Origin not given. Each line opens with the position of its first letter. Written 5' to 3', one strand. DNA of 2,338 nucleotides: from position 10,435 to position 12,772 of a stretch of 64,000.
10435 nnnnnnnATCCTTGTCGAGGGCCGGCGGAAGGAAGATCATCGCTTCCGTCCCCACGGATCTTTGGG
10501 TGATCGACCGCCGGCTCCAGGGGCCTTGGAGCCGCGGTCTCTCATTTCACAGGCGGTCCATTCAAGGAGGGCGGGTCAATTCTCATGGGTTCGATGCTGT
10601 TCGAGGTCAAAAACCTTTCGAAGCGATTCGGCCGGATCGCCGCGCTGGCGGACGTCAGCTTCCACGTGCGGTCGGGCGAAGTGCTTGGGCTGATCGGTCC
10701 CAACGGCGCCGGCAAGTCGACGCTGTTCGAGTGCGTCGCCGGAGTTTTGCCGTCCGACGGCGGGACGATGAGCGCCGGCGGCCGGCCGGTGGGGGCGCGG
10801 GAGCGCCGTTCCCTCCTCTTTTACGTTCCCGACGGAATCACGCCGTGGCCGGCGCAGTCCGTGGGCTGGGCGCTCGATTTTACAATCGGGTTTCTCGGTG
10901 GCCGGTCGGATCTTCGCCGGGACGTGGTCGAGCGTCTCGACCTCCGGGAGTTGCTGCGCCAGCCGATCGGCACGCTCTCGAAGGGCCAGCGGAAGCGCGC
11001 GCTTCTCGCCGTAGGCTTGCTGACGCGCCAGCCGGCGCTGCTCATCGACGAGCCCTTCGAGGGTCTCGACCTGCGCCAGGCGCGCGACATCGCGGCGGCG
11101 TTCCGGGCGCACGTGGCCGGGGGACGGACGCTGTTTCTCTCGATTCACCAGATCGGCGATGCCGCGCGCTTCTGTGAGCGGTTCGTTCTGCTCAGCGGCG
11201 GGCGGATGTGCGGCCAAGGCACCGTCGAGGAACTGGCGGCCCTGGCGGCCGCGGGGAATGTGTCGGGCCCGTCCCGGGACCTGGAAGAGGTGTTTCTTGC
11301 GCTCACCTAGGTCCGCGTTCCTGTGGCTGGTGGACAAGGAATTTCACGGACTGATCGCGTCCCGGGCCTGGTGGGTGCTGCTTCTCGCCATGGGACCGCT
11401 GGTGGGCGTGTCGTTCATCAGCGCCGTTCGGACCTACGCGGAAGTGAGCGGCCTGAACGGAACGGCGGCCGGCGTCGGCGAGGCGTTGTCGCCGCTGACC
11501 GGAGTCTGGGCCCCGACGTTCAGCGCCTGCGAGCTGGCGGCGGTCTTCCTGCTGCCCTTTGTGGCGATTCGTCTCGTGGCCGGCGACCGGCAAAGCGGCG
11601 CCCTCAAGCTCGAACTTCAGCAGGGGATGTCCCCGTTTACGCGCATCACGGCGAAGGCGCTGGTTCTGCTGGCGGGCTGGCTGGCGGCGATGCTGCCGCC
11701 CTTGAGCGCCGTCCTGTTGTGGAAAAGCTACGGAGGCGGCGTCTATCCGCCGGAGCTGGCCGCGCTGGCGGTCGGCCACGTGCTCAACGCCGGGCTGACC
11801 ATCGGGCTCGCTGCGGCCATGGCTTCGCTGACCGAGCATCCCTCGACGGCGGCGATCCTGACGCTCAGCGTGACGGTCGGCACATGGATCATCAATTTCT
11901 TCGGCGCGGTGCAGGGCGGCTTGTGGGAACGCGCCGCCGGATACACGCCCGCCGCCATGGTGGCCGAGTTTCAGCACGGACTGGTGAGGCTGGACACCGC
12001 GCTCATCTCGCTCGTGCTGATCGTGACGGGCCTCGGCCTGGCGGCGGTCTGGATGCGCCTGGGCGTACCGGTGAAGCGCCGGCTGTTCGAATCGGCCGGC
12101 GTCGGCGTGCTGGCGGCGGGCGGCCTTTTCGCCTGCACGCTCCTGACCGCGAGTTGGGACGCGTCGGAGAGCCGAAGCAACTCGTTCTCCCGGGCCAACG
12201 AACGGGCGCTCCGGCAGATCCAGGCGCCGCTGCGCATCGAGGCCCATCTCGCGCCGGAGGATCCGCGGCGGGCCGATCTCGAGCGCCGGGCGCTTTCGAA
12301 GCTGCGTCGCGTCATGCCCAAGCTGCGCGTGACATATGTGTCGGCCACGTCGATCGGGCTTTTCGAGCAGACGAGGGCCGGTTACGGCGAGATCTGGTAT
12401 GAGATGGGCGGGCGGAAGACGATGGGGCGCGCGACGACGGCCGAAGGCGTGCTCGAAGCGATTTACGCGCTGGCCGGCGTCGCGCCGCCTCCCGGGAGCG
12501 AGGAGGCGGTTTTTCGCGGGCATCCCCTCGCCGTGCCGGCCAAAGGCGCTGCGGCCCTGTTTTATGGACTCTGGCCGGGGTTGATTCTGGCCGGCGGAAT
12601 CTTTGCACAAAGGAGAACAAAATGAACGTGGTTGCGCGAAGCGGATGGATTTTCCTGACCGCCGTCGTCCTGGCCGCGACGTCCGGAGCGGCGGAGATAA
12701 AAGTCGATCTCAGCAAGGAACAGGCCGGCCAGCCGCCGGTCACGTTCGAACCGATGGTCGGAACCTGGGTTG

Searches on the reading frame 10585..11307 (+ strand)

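Call 73: search_protein_families(library=pfam, proteins=[window:10585-11307:+], max_evalue=0.001)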
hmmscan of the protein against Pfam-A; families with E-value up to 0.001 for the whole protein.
window:10585-11307:+ (241 aa): 4 families
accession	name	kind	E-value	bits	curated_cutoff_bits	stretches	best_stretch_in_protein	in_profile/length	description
PF00005.33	ABC_tran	-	1.1e-22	81.6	25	1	21-158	1-136/137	ABC transporter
PF13304.12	AAA_21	-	6.9e-11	43.2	27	2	34-55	2-23/304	AAA domain, putative AbiEii toxin, Type IV TA system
PF13476.12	AAA_23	-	0.0003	21.9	27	1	32-55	20-43/201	AAA domain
PF13555.12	AAA_29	-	0.00087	19.4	27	0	26-55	17-46/61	P-loop containing region of AAA domain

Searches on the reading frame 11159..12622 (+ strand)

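Call 73: search_protein_families(library=pfam, proteins=[window:11159-12622:+], max_evalue=0.001)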
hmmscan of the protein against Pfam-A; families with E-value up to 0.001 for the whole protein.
window:11159-12622:+ (488 aa): 1 family
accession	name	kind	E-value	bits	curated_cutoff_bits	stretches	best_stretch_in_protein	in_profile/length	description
PF12679.13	ABC2_membrane_2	-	0.00058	19.6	27.2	0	55-245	1-198/283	ABC-2 family transporter protein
